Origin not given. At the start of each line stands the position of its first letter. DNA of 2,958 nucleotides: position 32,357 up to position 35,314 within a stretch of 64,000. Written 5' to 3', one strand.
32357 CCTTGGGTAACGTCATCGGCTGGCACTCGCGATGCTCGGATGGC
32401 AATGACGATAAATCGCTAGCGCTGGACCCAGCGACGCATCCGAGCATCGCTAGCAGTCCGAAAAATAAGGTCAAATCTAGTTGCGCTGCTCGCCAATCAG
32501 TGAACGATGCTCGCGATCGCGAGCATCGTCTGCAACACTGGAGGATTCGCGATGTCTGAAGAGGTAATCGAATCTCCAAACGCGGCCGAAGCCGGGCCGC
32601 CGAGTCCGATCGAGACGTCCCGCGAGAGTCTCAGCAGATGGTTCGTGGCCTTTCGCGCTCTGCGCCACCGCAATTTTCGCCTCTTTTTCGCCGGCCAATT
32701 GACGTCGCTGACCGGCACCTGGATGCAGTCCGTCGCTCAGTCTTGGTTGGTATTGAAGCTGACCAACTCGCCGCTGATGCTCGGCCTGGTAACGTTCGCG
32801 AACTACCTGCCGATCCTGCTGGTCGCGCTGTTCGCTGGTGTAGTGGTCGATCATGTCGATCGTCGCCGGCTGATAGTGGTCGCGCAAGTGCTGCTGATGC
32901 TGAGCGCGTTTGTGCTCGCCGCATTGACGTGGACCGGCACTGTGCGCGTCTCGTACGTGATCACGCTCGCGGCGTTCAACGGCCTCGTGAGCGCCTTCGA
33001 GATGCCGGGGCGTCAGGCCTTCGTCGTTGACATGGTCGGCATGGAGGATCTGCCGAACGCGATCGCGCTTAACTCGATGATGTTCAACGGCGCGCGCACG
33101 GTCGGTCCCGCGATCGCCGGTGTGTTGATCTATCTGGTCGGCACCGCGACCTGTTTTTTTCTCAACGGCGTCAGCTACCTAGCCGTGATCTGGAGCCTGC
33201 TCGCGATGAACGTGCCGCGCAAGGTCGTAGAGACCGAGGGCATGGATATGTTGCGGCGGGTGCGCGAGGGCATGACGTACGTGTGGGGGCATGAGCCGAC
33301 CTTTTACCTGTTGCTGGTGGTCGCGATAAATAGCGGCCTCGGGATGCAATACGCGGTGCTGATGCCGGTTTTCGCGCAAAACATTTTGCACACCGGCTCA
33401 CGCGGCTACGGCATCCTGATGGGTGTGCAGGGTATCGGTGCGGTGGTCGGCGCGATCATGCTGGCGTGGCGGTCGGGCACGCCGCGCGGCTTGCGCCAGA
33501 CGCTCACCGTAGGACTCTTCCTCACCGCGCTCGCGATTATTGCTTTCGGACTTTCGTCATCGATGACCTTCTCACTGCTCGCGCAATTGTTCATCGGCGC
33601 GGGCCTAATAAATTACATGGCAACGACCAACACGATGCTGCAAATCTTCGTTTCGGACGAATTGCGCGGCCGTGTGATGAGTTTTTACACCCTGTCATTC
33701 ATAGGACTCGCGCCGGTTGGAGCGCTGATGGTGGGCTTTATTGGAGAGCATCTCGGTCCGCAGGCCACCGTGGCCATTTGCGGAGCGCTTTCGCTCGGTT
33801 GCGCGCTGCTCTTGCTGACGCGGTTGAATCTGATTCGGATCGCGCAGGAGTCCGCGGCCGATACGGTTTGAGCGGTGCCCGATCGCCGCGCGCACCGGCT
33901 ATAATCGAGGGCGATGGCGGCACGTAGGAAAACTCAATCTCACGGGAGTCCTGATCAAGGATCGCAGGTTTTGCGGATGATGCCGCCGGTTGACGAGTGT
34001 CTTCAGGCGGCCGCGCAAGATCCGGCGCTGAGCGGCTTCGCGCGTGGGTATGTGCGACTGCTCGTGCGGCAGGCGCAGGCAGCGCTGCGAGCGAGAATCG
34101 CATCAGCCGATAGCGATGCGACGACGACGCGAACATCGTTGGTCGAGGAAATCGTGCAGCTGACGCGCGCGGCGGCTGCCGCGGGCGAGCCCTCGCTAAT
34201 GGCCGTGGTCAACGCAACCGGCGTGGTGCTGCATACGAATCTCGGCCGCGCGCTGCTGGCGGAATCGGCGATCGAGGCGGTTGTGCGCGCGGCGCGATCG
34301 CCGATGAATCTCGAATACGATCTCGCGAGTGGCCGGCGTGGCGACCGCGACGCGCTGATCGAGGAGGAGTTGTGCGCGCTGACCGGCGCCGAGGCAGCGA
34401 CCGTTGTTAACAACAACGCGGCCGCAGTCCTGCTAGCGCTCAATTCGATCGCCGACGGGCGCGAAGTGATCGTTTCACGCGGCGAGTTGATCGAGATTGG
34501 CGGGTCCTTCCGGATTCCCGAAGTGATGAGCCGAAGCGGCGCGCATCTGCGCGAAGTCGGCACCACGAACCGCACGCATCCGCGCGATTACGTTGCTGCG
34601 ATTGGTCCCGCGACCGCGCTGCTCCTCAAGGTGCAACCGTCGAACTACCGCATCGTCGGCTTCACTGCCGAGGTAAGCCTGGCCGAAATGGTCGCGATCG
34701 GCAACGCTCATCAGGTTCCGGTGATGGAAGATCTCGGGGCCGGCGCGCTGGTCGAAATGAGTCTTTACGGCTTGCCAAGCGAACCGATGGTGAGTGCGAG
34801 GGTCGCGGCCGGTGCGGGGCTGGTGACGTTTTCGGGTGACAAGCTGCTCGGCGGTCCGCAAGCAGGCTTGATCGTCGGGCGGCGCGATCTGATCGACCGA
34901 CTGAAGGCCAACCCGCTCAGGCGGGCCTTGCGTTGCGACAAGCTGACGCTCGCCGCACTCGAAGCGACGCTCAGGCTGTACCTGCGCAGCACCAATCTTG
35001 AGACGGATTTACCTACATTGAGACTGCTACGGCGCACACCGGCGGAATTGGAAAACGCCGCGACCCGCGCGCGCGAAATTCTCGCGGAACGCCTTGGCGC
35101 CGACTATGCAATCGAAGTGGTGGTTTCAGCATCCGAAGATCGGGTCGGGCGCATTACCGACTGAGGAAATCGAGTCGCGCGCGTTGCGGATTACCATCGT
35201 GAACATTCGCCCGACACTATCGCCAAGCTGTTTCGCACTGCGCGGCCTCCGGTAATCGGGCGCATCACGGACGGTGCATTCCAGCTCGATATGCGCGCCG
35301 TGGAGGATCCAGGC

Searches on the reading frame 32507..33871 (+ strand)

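Call 12: search_protein_families(library=pfam, proteins=[window:32507-33871:+])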
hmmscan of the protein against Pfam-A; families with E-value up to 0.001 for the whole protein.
window:32507-33871:+ (454 aa): 2 families
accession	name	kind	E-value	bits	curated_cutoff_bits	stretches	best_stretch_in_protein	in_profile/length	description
PF05977.19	MFS_3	-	2.9e-66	224.4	27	1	48-443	3-396/524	Transmembrane secretion effector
PF07690.21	MFS_1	-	1.5e-42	146.2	33.4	2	61-401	2-341/347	Major Facilitator Superfamily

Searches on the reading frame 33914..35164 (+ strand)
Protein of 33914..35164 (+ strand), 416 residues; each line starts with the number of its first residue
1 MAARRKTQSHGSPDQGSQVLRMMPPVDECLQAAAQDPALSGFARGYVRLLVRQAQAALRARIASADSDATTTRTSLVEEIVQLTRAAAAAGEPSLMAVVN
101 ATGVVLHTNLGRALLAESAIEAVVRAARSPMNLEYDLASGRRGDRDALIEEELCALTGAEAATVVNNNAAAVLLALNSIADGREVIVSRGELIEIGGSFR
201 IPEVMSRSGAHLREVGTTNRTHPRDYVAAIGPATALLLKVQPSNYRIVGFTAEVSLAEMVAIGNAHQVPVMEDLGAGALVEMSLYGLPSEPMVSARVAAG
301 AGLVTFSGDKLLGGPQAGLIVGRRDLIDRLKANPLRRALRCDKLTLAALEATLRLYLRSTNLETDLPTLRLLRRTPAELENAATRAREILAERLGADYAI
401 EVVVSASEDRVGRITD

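Call 12: search_protein_families(library=pfam, proteins=[window:33914-35164:+])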
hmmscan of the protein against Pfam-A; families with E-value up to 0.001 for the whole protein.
window:33914-35164:+ (416 aa): 3 families
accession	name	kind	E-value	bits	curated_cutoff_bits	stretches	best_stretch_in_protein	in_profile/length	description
PF03841.19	SelA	-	3e-140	467.9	22.8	1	98-408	1-311/367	L-seryl-tRNA selenium transferase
PF12390.13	Se-cys_synth_N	-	0.00018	22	22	1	20-59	1-40/40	Selenocysteine synthase N terminal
PF01041.23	DegT_DnrJ_EryC1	-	0.00089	19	19.8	0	142-188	22-70/360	DegT/DnrJ/EryC1/StrS aminotransferase family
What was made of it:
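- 33914..35371 (+): selA (L-seryl-tRNA(Sec) selenium transferase), part of the Sec machinery. The ORF as assembled ends at 35164. The C-terminal domain is recovered only through two frame changes, up to 35371. Call 12 (Pfam SelA, 468 bits).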

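Call 31: search_protein_families(library=ncbifam, proteins=[window:33914-35164:+], max_evalue=0.00001)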
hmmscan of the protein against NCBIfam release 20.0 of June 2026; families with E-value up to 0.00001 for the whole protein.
window:33914-35164:+ (416 aa): 4 families
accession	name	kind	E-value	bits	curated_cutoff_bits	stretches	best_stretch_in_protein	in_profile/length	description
TIGR00474.1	selA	equivalog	2.5e-153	511.2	267.9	1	20-407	1-385/455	L-seryl-tRNA(Sec) selenium transferase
TIGR01437.1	selA_rel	subfamily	9.6e-18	64.2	385.3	1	97-365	9-266/363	DgaE family pyridoxal phosphate-dependent ammonia lyase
NF047797.1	glminPNH3LysDgaE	equivalog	5.3e-15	55.2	600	1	95-372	9-274/367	D-glucosaminate-6-phosphate ammonia lyase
TIGR03576.1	pyridox_MJ0158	hypoth_equivalog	2.3e-09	36.9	304.45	1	255-357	156-251/346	TIGR03576 family pyridoxal phosphate-dependent enzyme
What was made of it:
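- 33914..35371 (+): Call 31 (TIGR00474, 511 bits, profile positions 1-385 of 455).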
